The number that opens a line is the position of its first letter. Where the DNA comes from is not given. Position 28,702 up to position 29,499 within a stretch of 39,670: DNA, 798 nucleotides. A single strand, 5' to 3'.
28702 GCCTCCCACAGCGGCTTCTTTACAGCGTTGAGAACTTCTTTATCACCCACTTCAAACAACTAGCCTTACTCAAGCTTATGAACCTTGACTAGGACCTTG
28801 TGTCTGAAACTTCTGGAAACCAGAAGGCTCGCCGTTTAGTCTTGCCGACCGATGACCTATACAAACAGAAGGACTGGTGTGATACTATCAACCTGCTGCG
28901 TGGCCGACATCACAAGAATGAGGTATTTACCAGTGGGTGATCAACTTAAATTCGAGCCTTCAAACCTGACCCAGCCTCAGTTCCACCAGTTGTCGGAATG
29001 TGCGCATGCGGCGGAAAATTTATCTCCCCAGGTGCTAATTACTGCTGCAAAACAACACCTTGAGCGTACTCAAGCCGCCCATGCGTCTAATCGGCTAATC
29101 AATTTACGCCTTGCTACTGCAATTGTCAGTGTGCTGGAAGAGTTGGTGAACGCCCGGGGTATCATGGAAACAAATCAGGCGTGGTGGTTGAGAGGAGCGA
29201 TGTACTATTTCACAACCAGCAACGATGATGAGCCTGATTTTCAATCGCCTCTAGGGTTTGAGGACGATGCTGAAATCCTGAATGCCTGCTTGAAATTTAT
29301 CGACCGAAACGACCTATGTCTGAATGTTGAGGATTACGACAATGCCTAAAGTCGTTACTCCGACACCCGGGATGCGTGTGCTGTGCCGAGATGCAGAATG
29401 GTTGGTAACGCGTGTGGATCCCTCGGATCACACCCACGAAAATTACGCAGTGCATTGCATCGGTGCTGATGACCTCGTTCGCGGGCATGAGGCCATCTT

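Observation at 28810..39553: Four translationally coupled genes (DUF1232-like small protein, SNF2 helicase, 1878-aa N6-adenine methyltransferase, RNase H-fold protein): candidate non-canonical defence system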

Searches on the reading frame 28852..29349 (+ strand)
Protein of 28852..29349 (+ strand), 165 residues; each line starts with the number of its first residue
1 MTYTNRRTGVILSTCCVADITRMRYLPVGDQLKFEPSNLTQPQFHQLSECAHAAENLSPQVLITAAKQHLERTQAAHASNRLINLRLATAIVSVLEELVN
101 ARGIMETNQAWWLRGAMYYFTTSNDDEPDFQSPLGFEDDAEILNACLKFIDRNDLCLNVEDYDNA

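Call 6: search_protein_families(library=pfam, proteins=[window:28852-29349:+], max_evalue=0.01)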
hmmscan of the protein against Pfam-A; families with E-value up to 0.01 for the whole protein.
window:28852-29349:+ (165 aa): 0 families

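Call 7: search_protein_families(library=padloc, proteins=[window:28852-29349:+], max_evalue=0.01)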
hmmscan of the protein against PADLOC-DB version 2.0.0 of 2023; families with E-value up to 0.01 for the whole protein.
window:28852-29349:+ (165 aa): 0 families

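Call 9: search_protein_families(library=ncbifam, proteins=[window:28852-29349:+], max_evalue=0.01)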
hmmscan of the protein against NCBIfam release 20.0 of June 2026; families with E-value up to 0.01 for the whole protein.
window:28852-29349:+ (165 aa): 0 families
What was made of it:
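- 28918..29349 (+): Small soluble protein (143 aa; the ORF is open from 28852). It is a distant DUF1232/YkvA-like family with the invariant motif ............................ It is an optional first gene of the locus. No Pfam, NCBIfam or PADLOC hit for the window protein (calls 6, 7, 9).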

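Call 68: search_protein_representatives(protein=window:28918-29349:+)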
Query: 143 residues. Proteins with E-value up to 0.001 (for the whole library): 269; up to 1e-10: 81; up to 1e-30: 2. The best 150 are listed.
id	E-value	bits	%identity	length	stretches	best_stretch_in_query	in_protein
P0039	1.7e-38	148.2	55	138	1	7-143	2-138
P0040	5.0e-31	124.1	45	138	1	9-142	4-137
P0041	2.0e-30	122.2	49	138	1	8-142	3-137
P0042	5.9e-30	120.6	45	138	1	6-142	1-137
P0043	3.3e-28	114.9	44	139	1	8-142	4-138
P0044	5.4e-26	107.8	42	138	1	13-142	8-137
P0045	3.9e-25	105.0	40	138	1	10-143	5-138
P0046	8.1e-25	104.0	41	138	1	14-142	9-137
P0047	2.5e-24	102.4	41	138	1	9-143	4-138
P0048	2.5e-24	102.4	43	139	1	13-143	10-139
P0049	3.3e-24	102.0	50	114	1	34-142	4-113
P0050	5.8e-24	101.2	36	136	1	11-142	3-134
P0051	1.5e-23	99.9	41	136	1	8-141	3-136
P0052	7.3e-23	97.7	38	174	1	9-137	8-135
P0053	4.8e-22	95.0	40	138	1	15-140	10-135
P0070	1.9e-18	83.4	37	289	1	11-138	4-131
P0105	4.0e-13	66.1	38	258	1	11-137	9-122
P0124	4.7e-10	56.2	31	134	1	22-134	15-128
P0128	1.2e-09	54.8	31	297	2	49-131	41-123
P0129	1.4e-09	54.6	29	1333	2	46-131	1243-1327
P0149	6.5e-08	49.2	32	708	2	50-134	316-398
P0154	1.7e-07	47.9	41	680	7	82-114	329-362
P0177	1.4e-06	44.9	35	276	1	31-128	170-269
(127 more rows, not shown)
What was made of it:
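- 28918..29349 (+): The family has 269 clusters at E<=1e-3 (call 68).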

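Call 70: search_protein_families(library=pfam, alignment_id=A5, max_evalue=1)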
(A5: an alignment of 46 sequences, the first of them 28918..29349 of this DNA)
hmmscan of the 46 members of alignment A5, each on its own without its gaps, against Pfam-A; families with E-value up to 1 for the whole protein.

A. member 1, window:28918-29349:+ (143 aa): 1 family
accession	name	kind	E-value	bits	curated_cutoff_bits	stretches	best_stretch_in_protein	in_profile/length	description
PF01335.27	DED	-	0.051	14.3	35.9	1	115-142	54-81/82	Death effector domain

B. families by the number of members that match (of 46 scanned): 35 families (the first 25 are shown)
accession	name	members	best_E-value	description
PF06803.17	DUF1232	10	0.00038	Protein of unknown function (DUF1232)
PF13675.11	PilJ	2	0.0092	Type IV pili methyl-accepting chemotaxis transducer N-term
PF18977.5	DUF5713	1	0.0048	Family of unknown function (DUF5713)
PF03259.23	Robl_LC7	1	0.013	Roadblock/LC7 domain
PF10120.14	ThiN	1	0.02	Thiamine-phosphate synthase ThiN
PF14337.13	Abi_alpha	1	0.023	Abortive infection alpha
PF21133.2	CAA_C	1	0.025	CCA-adding enzyme, C-terminal domain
PF07160.18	SKA1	1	0.028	Spindle and kinetochore-associated protein 1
PF10384.14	Scm3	1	0.033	Centromere protein Scm3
PF08165.16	FerA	1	0.037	FerA (NUC095) domain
PF01335.27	DED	1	0.051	Death effector domain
PF14518.11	Haem_oxygenas_2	1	0.057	Iron-containing redox enzyme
PF21972.1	Arc1p_N_like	1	0.063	Nuclear-export cofactor Arc1p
PF20060.4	DUF6459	1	0.073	Family of unknown function (DUF6459)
PF08956.15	DUF1869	1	0.079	Domain of unknown function (DUF1869)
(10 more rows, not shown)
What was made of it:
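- On DUF1232 / YkvA (PF06803): Ten of 46 relatives hit weakly, best 3.8e-4 (call 70).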

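Call 71: search_protein_families(library=pfam, proteins=[P0129, P0149, P0154, P0070, P0105, P0128, P0177], max_evalue=0.001)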
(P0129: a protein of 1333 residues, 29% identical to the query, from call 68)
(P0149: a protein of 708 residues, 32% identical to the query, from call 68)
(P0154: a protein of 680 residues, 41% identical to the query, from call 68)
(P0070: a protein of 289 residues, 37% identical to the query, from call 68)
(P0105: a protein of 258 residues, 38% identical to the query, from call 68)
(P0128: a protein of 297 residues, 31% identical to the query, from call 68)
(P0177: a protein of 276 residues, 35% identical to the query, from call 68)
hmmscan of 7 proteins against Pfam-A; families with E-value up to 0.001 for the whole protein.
P0129 (1333 aa): 3 families
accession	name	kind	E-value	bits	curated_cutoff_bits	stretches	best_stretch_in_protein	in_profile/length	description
PF03118.21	RNA_pol_A_CTD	-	6.8e-07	29.4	23.8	0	402-457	11-66/67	Bacterial RNA polymerase, alpha chain C terminal domain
PF04545.22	Sigma70_r4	-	1.4e-05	24.9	24.1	1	583-633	3-49/50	Sigma-70, region 4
PF16007.11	DUF4777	-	3e-05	24.6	34.4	0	904-938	7-41/66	Domain of unknown function (DUF4777)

P0149 (708 aa): 1 family
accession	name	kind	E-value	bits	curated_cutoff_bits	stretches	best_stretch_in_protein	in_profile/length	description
PF19866.4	DUF6339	-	5.3e-05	23.5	23.2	1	98-248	16-172/175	Family of unknown function (DUF6339)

P0154 (680 aa): 3 families
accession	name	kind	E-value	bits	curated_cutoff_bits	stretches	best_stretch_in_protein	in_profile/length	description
PF10685.14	KGG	-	9.3e-08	32.7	20.4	0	354-366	7-19/22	Stress-induced bacterial acidophilic repeat motif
PF09465.16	LBR_tudor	-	4e-07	30.1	22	0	117-132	13-28/55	Lamin-B receptor of TUDOR domain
PF04248.19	NTP_transf_9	-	2.4e-06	27.7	22.1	0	110-134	41-65/93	Domain of unknown function (DUF427)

P0070 (289 aa): 0 families

P0105 (258 aa): 0 families

P0128 (297 aa): 0 families

P0177 (276 aa): 0 families
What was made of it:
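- Tried and rejected: P0129, P0149 and P0154 gave no informative domains (call 71).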

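Call 80: find_homologous_proteins(query=A5, max_evalue=0.00001)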
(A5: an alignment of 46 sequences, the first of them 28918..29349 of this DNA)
Query A5 (46 sequences) (143 aa, profile of the alignment): 118 proteins with E <= 0.00001 among 2541 candidates.
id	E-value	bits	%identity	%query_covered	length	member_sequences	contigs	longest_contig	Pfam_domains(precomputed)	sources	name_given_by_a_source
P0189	1.1e-52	195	67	97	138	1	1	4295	-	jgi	-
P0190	1.6e-51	192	58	97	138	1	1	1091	-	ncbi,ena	-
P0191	4.9e-51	190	64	97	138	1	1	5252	-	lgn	-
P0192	6.9e-51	190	60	97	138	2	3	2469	-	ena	-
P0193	8.6e-51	189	77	97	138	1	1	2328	-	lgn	-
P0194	1.5e-50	189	57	97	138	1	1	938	-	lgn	-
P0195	2.8e-50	188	61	97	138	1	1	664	-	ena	-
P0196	1.2e-49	186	53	96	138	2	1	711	-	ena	-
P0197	1.3e-49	186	78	97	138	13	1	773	-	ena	-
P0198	1.6e-49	185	52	95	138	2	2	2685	-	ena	-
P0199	3.5e-49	184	54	90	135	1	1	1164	-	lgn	-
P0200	3.7e-49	184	51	97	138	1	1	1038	-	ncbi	-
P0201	4.0e-49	184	69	97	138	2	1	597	-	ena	-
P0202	4.3e-49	184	58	97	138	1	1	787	-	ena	-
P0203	6.5e-49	183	74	97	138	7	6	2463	-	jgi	jgi:uncharacterized membrane protein YkvA (DUF1232 family)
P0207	2.9e-48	181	99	100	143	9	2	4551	-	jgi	jgi:uncharacterized membrane protein YkvA (DUF1232 family)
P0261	1.2e-35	140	25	87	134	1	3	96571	-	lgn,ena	-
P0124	5.1e-35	138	27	82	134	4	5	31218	-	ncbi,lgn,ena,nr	ncbi:MAG: hypothetical protein NE328_24330 [Lentisphaeraceae bacterium]|nr:hypothetical protein [Len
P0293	1.5e-23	101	32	71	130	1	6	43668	-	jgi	jgi:uncharacterized membrane protein YkvA (DUF1232 family)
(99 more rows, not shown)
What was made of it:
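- On DUF1232 / YkvA (PF06803): JGI's COG label says YkvA (call 80).
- Checked: Its probable true start is 28918, because a 99%-identical database protein, P0207, is 143 aa (call 80). However, 10 of 46 family members hit DUF1232 weakly (best 3.8e-4, call 70), and JGI names many members YkvA/DUF1232 (call 80).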

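Call 81: find_encoding_contigs(protein=P0261, flank=10000, max_places=1)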
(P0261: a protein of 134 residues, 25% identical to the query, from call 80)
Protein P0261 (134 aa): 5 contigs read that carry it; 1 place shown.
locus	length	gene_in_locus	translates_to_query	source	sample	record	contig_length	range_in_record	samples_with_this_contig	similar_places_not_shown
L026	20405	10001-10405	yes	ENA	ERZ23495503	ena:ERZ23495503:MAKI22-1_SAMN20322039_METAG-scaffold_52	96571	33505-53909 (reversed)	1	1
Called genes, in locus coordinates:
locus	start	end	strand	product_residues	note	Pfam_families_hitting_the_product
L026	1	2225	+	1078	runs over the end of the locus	PF03993:DUF349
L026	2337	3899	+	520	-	PF00389:2-Hacid_dh, PF02826:2-Hacid_dh_C, PF03446:NAD_binding_2, PF07991:KARI_N, PF01842:ACT, PF22629:ACT_AHAS_ss (weak)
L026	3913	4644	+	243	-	PF03781:FGE-sulfatase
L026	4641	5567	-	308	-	PF00892:EamA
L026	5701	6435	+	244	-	-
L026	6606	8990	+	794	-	-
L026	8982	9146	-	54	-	-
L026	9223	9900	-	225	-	PF05721:PhyH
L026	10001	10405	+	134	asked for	-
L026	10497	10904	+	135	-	PF12773:DZR (weak)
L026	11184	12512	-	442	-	PF04773:FecR, PF13385:Laminin_G_3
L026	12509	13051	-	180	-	PF04542:Sigma70_r2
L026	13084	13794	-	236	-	-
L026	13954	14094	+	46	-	-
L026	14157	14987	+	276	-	-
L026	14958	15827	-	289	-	PF02668:TauD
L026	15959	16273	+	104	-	-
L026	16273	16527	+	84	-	-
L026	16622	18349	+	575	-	PF13529:Peptidase_C39_2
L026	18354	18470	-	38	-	-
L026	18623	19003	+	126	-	-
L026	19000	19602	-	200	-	PF00881:Nitroreductase, PF14512:TM1586_NiRdase (faint)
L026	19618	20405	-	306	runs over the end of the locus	-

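Call 82: find_encoding_contigs(protein=P0124, flank=10000, max_places=1)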
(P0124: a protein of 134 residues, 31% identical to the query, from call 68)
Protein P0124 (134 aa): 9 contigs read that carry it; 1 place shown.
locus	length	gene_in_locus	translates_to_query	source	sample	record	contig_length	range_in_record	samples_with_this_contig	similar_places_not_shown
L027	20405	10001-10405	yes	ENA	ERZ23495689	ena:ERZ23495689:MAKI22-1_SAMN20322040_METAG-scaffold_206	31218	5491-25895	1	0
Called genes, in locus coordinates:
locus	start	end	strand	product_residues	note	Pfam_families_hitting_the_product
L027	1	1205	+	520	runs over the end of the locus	PF00389:2-Hacid_dh, PF02826:2-Hacid_dh_C, PF03446:NAD_binding_2, PF07991:KARI_N, PF01842:ACT, PF22629:ACT_AHAS_ss (faint)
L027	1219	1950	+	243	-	PF03781:FGE-sulfatase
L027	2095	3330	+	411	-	PF10011:DUF2254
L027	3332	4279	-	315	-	PF00892:EamA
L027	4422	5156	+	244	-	-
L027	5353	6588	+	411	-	PF07586:HXXSHH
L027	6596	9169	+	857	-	PF07635:PSCyt1 (faint), PF07626:PSD3, PF07637:PSD5, PF07631:PSD4, PF07627:PSCyt3, PF07624:PSD2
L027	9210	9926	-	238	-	PF05721:PhyH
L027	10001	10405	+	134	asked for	-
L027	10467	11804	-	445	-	PF04773:FecR, PF13385:Laminin_G_3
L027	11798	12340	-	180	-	PF04542:Sigma70_r2, PF07638:Sigma70_ECF (weak), PF08281:Sigma70_r4_2 (faint)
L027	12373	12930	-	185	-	-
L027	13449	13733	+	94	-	-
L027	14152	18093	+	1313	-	PF07632:Sde182_NH-like, PF21027:Sde0182_C, PF17957:Big_7, PF17957:Big_7, PF03422:CBM_6, PF18099:CBM_35_2, PF03422:CBM_6, PF18099:CBM_35_2, +1 more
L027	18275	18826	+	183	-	PF04542:Sigma70_r2 (faint)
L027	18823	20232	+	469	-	PF04773:FecR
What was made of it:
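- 28918..29349 (+): Distant members stand alone in L026/L027 (calls 81, 82).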

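Call 83: find_encoding_contigs(protein=P0293, flank=10000, max_places=1)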
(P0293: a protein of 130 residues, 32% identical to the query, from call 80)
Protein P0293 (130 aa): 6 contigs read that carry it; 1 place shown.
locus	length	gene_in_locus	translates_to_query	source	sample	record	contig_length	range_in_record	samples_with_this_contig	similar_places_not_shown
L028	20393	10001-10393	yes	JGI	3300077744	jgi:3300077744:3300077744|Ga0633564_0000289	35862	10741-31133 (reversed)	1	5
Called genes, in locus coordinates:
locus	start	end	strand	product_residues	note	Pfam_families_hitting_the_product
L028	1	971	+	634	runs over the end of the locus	PF06087:Tyr-DNA_phospho (faint), PF13091:PLDc_2 (faint)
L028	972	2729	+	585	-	PF04851:ResIII (weak), PF00176:SNF2-rel_dom, PF00270:DEAD (faint)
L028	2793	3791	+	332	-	PF00271:Helicase_C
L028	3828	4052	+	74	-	-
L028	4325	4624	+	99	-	-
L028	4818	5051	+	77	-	PF13683:rve_3, PF13333:rve_2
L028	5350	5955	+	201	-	PF04471:Mrr_cat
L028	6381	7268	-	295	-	PF11236:DUF3037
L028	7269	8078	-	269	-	PF20613:HipA_2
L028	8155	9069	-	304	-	PF00533:BRCT (weak)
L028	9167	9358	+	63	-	-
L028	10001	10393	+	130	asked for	-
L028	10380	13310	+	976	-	PF00176:SNF2-rel_dom, PF04851:ResIII, PF00271:Helicase_C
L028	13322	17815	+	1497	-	PF02384:N6_Mtase (faint), PF20473:MmeI_Mtase (weak), PF07669:Eco57I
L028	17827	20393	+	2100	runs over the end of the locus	PF00270:DEAD, PF04851:ResIII (weak), PF00271:Helicase_C, PF09369:MZB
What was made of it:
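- L028 has small protein, SNF2 helicase, methylase and DruE-like gene with no cargo (call 83).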
